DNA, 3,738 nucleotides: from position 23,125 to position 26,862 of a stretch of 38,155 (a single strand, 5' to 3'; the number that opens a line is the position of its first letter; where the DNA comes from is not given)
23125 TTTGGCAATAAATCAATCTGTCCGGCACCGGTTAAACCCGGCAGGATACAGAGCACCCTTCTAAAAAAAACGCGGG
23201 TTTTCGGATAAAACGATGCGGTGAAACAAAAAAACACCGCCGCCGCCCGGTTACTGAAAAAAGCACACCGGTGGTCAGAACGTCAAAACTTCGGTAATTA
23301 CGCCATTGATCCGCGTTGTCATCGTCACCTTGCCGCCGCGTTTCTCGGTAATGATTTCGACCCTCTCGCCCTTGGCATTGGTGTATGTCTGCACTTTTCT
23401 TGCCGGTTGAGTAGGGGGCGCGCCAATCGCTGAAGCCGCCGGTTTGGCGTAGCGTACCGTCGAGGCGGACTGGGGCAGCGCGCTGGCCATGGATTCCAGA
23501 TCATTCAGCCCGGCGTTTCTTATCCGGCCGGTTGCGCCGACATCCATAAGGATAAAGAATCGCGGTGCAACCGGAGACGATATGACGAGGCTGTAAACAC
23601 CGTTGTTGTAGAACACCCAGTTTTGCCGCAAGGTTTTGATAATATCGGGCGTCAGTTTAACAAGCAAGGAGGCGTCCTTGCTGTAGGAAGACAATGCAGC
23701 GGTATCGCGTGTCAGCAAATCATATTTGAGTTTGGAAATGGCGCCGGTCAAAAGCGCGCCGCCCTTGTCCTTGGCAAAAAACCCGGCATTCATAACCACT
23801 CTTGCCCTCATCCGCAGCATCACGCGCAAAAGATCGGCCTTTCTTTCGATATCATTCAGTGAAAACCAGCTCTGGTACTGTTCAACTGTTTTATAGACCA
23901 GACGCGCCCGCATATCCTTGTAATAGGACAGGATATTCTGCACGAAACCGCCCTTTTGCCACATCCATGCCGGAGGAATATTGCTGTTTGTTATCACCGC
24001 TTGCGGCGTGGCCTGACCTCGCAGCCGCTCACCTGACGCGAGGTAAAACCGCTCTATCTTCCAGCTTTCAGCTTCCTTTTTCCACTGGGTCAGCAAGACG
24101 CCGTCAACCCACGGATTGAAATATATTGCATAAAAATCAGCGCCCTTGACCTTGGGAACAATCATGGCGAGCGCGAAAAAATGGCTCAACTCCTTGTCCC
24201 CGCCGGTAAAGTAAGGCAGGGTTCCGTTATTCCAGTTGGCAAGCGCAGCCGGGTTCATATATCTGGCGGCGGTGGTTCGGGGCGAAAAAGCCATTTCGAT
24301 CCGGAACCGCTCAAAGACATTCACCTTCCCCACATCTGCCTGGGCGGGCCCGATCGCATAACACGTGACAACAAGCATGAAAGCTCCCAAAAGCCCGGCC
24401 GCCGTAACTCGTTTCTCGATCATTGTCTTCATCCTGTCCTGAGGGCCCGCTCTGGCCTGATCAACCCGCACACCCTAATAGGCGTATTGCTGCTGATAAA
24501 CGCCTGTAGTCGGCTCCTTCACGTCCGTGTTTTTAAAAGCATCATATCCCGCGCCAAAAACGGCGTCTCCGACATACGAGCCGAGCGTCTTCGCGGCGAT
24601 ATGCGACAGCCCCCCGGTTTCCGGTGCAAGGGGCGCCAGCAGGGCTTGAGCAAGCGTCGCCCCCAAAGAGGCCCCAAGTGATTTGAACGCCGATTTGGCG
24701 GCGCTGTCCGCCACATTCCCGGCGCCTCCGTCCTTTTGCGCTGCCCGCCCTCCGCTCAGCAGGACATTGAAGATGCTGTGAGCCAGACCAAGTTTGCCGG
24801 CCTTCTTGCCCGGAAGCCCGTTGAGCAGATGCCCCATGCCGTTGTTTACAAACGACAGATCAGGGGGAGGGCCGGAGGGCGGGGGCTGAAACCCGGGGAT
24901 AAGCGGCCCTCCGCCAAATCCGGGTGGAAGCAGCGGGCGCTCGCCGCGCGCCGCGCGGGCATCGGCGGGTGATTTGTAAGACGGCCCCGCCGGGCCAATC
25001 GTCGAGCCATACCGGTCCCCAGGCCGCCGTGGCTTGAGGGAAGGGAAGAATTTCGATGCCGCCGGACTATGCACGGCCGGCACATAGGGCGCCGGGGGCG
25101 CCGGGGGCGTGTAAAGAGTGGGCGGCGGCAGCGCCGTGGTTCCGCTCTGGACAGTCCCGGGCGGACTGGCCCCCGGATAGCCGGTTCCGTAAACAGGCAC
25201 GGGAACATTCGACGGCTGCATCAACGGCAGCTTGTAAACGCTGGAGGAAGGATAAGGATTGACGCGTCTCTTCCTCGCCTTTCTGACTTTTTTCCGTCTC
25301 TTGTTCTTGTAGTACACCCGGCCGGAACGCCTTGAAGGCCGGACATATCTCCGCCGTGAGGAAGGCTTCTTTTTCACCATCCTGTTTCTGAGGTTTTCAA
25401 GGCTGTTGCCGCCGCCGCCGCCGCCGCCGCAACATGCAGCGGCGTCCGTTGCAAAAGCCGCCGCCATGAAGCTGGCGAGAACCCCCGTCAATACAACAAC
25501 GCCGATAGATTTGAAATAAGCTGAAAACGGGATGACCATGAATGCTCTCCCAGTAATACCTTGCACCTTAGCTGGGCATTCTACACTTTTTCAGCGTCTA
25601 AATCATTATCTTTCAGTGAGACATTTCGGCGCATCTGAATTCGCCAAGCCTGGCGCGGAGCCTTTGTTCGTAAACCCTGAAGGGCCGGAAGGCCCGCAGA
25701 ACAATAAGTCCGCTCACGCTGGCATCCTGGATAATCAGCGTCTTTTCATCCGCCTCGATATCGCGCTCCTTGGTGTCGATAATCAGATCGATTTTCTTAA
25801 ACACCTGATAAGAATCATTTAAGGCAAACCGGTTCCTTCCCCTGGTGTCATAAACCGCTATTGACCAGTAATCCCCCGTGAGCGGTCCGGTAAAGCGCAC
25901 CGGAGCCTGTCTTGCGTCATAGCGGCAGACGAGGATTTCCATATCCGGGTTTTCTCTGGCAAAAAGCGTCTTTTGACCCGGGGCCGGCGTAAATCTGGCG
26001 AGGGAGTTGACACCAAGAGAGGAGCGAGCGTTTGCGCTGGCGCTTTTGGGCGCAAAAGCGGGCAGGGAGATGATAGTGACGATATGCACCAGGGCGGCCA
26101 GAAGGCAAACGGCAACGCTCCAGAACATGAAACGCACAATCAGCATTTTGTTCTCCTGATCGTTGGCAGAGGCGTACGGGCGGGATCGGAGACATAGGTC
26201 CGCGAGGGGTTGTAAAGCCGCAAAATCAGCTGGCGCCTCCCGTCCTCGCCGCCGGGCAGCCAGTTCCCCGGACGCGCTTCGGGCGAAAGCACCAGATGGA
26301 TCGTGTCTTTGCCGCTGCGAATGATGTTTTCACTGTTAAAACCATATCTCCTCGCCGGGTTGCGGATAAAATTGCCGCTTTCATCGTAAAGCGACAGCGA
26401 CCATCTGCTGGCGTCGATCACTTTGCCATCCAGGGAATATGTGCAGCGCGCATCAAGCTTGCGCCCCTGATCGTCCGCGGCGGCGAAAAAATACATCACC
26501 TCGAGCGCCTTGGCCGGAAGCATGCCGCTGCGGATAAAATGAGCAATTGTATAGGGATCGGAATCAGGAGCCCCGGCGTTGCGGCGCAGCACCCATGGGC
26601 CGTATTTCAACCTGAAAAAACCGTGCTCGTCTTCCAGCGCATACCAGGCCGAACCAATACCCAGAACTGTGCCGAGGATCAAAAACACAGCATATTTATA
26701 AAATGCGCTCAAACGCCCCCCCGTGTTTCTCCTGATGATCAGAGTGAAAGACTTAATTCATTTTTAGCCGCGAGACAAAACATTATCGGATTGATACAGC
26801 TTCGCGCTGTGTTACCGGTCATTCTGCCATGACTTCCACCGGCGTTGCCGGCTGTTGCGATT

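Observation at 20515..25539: Tandemly duplicated two-gene cassette (secreted polybasic/Pro-rich/Gly-rich protein + ~380-aa signal-peptide partner) with no recognisable family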

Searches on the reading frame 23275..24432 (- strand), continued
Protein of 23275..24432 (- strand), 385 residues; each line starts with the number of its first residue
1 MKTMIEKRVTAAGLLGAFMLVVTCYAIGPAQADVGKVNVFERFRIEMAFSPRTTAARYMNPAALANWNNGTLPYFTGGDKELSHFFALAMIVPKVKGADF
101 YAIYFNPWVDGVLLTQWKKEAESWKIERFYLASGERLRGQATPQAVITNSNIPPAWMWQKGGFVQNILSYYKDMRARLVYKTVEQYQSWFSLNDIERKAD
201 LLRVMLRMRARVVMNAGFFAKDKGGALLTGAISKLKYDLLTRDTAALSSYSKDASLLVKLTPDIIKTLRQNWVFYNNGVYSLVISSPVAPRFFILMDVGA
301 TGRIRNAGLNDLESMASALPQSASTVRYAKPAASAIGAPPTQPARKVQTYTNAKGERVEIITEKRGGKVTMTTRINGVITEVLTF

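Call 52: search_protein_families(library=pfam, proteins=[L018:977-3952:+, L009:1292-2968:+, L007:2-1258:+, L019:336-1628:+, L027:944-2254:+, L028:320-1636:+, L026:4794-5291:+, L017:2003-4450:+], max_evalue=0.01)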
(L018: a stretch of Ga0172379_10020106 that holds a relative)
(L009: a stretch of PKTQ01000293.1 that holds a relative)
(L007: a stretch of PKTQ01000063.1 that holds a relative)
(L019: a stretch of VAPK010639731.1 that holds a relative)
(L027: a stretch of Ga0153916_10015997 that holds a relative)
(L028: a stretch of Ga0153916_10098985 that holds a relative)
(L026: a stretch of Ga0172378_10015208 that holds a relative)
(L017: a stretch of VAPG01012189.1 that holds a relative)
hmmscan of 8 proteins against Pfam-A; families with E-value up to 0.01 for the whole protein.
L018:977-3952:+ (991 aa): 1 family
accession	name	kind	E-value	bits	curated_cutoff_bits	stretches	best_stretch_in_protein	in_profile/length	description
PF05860.19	TPS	-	2.4e-34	119.8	33.5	1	211-460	14-243/252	TPS secretion domain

L009:1292-2968:+ (558 aa): 0 families

L007:2-1258:+ (418 aa): 0 families

L019:336-1628:+ (430 aa): 0 families

L027:944-2254:+ (436 aa): 0 families

L028:320-1636:+ (438 aa): 0 families

L026:4794-5291:+ (165 aa): 0 families

L017:2003-4450:+ (815 aa): 1 family
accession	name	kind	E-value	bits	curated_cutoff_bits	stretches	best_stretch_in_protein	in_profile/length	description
PF05860.19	TPS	-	4.3e-31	109.2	33.5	1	79-337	12-250/252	TPS secretion domain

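Call 68: find_encoding_contigs(protein=P0019, flank=5000, max_places=3)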
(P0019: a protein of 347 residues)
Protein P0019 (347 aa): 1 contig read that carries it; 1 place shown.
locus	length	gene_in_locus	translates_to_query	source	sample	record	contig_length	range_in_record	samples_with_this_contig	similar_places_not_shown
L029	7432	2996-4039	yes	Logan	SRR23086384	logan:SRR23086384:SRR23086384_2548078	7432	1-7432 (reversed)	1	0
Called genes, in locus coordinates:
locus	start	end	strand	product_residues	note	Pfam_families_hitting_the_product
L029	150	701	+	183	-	-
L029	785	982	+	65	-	-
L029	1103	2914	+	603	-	-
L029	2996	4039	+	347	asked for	-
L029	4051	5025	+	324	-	PF12895:ANAPC3 (weak), PF13424:TPR_12 (weak), PF13432:TPR_16, PF23914:TPR_CcmH_CycH (weak), PF00515:TPR_1 (weak), PF07719:TPR_2 (weak), PF13414:TPR_11 (weak), PF00515:TPR_1 (weak), +17 more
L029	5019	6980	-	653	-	PF16697:Yop-YscD_cpl, PF00498:FHA, PF07719:TPR_2 (faint)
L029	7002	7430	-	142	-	?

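Call 69: find_encoding_contigs(protein=P0031, flank=5000, max_places=3)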
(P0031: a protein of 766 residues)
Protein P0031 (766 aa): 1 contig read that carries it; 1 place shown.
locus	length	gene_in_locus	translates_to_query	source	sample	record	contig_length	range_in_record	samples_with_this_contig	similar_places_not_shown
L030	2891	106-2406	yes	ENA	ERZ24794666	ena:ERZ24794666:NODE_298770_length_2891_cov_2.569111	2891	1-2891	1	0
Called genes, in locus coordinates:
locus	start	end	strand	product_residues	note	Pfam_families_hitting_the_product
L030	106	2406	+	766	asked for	PF12796:Ank_2, PF12796:Ank_2, PF13857:Ank_5 (weak), PF12796:Ank_2, PF00023:Ank (weak), PF12796:Ank_2, PF13637:Ank_4, PF13857:Ank_5, +2 more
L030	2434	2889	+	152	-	?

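Call 76: find_related_loci(query=A4, collection=viral_contigs, flank=6000)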
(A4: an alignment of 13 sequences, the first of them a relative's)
Query A4 (332 aa) in viral_contigs; peptide patterns used: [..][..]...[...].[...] (x = any residue, [..] = any of these).
2 stretches matched a pattern, but none encodes a relative of the query by tblastn (E <= 1e-3).

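Call 78: search_solved_structures(query=A2, max_evalue=1)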
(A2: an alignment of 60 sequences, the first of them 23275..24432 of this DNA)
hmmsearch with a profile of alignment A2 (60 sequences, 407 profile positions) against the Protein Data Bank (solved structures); distinct sequences matched with E-value up to 1: 4.
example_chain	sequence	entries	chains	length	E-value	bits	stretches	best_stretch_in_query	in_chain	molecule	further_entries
7rmx_A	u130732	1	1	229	0.19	13.8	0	234-286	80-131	Tunable symmetric protein, D_3_212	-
7jh6_A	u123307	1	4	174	0.35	12.9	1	178-285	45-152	Two-domain di-Zn(II) and porphyrin-binding protein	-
5tgw_A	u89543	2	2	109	0.4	12.7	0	239-278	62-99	PS1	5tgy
2oux_A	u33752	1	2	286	0.69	11.9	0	250-352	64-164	Magnesium transporter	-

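Call 93: fold_search(model_id=the predicted structure, library=viral)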
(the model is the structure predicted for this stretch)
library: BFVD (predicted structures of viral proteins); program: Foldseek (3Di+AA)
matches with E <= 10: 1450; with E <= 0.001: 0
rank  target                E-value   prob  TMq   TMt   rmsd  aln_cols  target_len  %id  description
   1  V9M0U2                7.1e-03  0.87  0.09  0.10  20.7       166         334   12  Uncharacterized protein [Vibrio phage VP4B]
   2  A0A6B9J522            7.8e-03  0.14  0.08  0.05  33.3       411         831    9  Uncharacterized protein [Vibrio phage vB_VchM_Kuja]
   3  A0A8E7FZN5            1.1e-02  0.41  0.15  0.18  22.8       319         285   11  (no name in the UniProt tables at hand)
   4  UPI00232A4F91         1.9e-02  0.33  0.11  0.05  32.7       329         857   10  (no name look-up for this kind of identifier)
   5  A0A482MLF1            2.8e-02  0.60  0.10  0.16  19.8       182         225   13  Uncharacterized protein [Burkholderia phage BcepSauron]
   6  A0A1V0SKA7            2.8e-02  0.47  0.15  0.22  17.8       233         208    8  Uncharacterized protein [Klosneuvirus KNV1]
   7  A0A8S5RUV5            4.2e-02  1.00  0.10  0.65   0.9        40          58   10  (no name in the UniProt tables at hand)
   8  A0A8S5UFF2            4.6e-02  0.96  0.10  0.15  23.2       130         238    8  Uncharacterized protein [Myoviridae sp. ctcyQ27]
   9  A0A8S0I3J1            4.9e-02  0.85  0.09  0.31  26.4       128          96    8  (no name in the UniProt tables at hand)
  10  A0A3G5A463            5.1e-02  0.95  0.10  0.11  25.5       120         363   11  Uncharacterized protein [Harvfovirus sp.]
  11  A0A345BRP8            5.4e-02  0.25  0.12  0.07  22.9       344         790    9  (no name in the UniProt tables at hand)
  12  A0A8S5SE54            5.9e-02  0.28  0.10  0.08  22.7       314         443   10  Uncharacterized protein [Caudovirales sp. ctrNG92]
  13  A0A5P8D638            6.3e-02  0.66  0.09  0.23  23.2       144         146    8  (no name in the UniProt tables at hand)
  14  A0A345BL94            6.6e-02  0.12  0.10  0.15  19.8       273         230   11  Uncharacterized protein [Erwinia phage Wellington]
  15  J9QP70                6.6e-02  0.10  0.09  0.08  50.4       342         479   10  BppU N-terminal domain-containing protein [Listeria phage P70]
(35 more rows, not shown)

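Call 95: search_protein_families(library=pfam, proteins=[L029:1103-2914:+, L029:785-982:+, L029:150-701:+, L029:4051-5025:+, L018:12-1493:+, L025:796-1629:+], max_evalue=1)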
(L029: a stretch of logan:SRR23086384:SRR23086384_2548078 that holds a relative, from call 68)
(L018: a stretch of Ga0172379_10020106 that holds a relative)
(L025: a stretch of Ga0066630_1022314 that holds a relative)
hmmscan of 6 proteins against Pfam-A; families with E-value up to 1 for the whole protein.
L029:1103-2914:+ (603 aa): 3 families
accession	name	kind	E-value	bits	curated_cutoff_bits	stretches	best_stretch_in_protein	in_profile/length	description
PF04964.19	Flp_Fap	-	0.0027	17.9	32.2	1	9-47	6-44/46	Flp/Fap pilin component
PF21724.2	DUF6861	-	0.012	15.5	28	1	477-530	27-78/194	Family of unknown function (DUF6861)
PF21036.3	EryCIII-like_N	-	0.25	11.4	27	1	439-492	2-55/216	Erythromycin biosynthesis protein CIII-like, N-terminal domain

L029:785-982:+ (65 aa): 12 families
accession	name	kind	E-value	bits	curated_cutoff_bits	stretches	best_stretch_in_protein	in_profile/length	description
PF00854.27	PTR2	-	0.0038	16.6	27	1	7-47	107-147/392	POT family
PF14256.11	YwiC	-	0.015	16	25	1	7-50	81-124/126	YwiC-like protein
PF13160.11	DUF3995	-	0.023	15.7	34.3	1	3-58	40-95/124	Protein of unknown function (DUF3995)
PF05628.17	Borrelia_P13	-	0.025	15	25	1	13-62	45-95/138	Borrelia membrane protein P13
PF12698.13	ABC2_membrane_3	-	0.034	13.7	31.6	1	4-57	244-293/347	ABC-2 family transporter protein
PF13572.11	DUF4134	-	0.043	14.5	26.5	1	5-45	38-78/93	Domain of unknown function (DUF4134)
PF14808.11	TMEM164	-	0.079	12.9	25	1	3-59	6-57/217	TMEM164 family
PF00335.26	Tetraspanin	-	0.081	13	32.1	1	5-56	7-63/225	Tetraspanin family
PF06772.16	LtrA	-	0.11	12.2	31.9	1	6-60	290-343/356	Bacterial low temperature requirement A protein (LtrA)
PF13962.11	PGG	-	0.13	12.5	24.1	1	6-50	62-106/116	Domain of unknown function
PF00421.24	PSII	-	0.13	11.4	25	1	2-48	99-148/500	Photosystem II protein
PF04756.19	OST3_OST6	-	0.55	10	27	1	4-50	154-200/294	OST3 / OST6 family, transporter family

L029:150-701:+ (183 aa): 0 families

L029:4051-5025:+ (324 aa): 40 families (the best 25 are shown)
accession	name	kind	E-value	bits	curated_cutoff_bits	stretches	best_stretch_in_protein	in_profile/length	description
PF00515.34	TPR_1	-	1.4e-31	107.4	27.8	5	81-113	1-33/34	Tetratricopeptide repeat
PF07719.23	TPR_2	-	4.6e-29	98.6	27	5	81-113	1-33/34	Tetratricopeptide repeat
PF13414.12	TPR_11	-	1.1e-28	99.1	26.8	5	196-229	7-40/42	TPR repeat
PF13181.12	TPR_8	-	1e-27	94.3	25.7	4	117-147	3-33/34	Tetratricopeptide repeat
PF14559.12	TPR_19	-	1.4e-25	89.9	25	6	195-248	3-55/68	Tetratricopeptide repeat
PF13431.12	TPR_17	-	6.3e-25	85.8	24.4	5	35-66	1-32/34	Tetratricopeptide repeat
PF13432.12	TPR_16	-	7.1e-25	87.5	32.7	2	52-112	2-62/65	Tetratricopeptide repeat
PF13428.12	TPR_14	-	4.2e-24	83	23.5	4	185-226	3-44/44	Tetratricopeptide repeat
PF13424.12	TPR_12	-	6.3e-20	71.6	30.1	3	188-242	8-69/77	Tetratricopeptide repeat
PF12895.13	ANAPC3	-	3.1e-16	59.8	27.2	3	34-107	10-82/82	Anaphase-promoting complex, cyclosome, subunit 3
PF13174.12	TPR_6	-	4.5e-16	58.8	26.3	3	264-295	1-32/33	Tetratricopeptide repeat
PF23914.1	TPR_CcmH_CycH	-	1.1e-15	58.2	42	3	71-118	40-87/158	Cytochrome c-type biogenesis protein H TPR domain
PF13371.12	TPR_9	-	3.1e-15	56.4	35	3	96-148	10-62/73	Tetratricopeptide repeat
PF13176.12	TPR_7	-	5.3e-15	54.6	27.9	1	187-217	3-35/36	Tetratricopeptide repeat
PF24575.1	TPR_Slam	-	7e-11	42.9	35.2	1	145-203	43-101/104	Surface lipoprotein assembly modifier, N-terminal TPR repeats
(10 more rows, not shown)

L018:12-1493:+ (493 aa): 3 families
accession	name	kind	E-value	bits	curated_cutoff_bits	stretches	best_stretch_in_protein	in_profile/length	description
PF03865.19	ShlB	-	1.4e-25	90.9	22.7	1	133-455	1-311/311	Haemolysin secretion/activation protein ShlB/FhaC/HecB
PF08479.16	POTRA_2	-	5.2e-14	52.3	24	1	2-70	9-76/76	POTRA domain, ShlB-type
PF07244.20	POTRA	-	0.056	14.6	21.3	0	3-70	10-79/79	Surface antigen variable number repeat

L025:796-1629:+ (277 aa): 4 families
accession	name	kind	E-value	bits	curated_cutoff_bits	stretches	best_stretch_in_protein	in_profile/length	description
PF21724.2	DUF6861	-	0.0019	18.1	28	1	161-212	34-87/194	Family of unknown function (DUF6861)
PF13488.11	Gly-zipper_Omp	-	0.026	14.9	25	1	171-209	1-42/46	Glycine zipper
PF02771.21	Acyl-CoA_dh_N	-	0.029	15.2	22.9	1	171-227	55-111/113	Acyl-CoA dehydrogenase, N-terminal domain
PF05818.17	TraT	-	0.044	14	31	1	165-223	84-140/214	Enterobacterial TraT complement resistance protein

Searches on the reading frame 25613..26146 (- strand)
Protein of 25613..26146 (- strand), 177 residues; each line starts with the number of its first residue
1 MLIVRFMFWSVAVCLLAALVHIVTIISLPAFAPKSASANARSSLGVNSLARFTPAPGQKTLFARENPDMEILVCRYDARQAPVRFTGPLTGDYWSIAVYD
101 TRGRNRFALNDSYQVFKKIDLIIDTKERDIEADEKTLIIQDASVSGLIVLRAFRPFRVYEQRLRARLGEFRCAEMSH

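Call 5: search_protein_families(library=pfam, proteins=[window:25613-26146:-], max_evalue=1)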
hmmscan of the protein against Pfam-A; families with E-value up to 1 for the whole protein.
window:25613-26146:- (177 aa): 1 family
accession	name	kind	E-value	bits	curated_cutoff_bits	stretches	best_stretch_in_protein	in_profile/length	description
PF06863.17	DUF1254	-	0.00056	20.6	22.2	1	47-123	2-80/133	Protein of unknown function (DUF1254)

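Call 6: search_protein_families(library=ncbifam, proteins=[window:25613-26146:-], max_evalue=1)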
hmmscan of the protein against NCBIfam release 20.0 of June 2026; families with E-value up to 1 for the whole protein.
window:25613-26146:- (177 aa): 0 families

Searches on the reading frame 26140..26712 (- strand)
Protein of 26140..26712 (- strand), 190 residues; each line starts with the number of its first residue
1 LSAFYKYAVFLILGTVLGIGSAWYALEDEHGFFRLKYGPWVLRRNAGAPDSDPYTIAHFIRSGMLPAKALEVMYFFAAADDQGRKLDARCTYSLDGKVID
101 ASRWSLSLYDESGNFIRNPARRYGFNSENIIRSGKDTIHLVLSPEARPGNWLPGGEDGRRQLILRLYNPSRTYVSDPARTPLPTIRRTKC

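Call 5: search_protein_families(library=pfam, proteins=[window:26140-26712:-], max_evalue=1)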
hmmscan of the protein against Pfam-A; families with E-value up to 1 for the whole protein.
window:26140-26712:- (190 aa): 1 family
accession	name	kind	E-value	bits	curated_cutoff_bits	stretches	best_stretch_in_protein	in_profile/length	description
PF06742.16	DUF1214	-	3e-18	66.8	25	1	71-170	1-111/112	Protein of unknown function (DUF1214)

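Call 6: search_protein_families(library=ncbifam, proteins=[window:26140-26712:-], max_evalue=1)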
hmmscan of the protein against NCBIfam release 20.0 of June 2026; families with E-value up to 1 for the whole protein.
window:26140-26712:- (190 aa): 0 families

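Call 77: find_related_loci(query=window:26140-26712:-, collection=viral_contigs, flank=8000)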
Query window:26140-26712:- (190 aa) in viral_contigs; peptide patterns used: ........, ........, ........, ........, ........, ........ (x = any residue, [..] = any of these).
26 stretches matched a pattern, but none encodes a relative of the query by tblastn (E <= 1e-3).
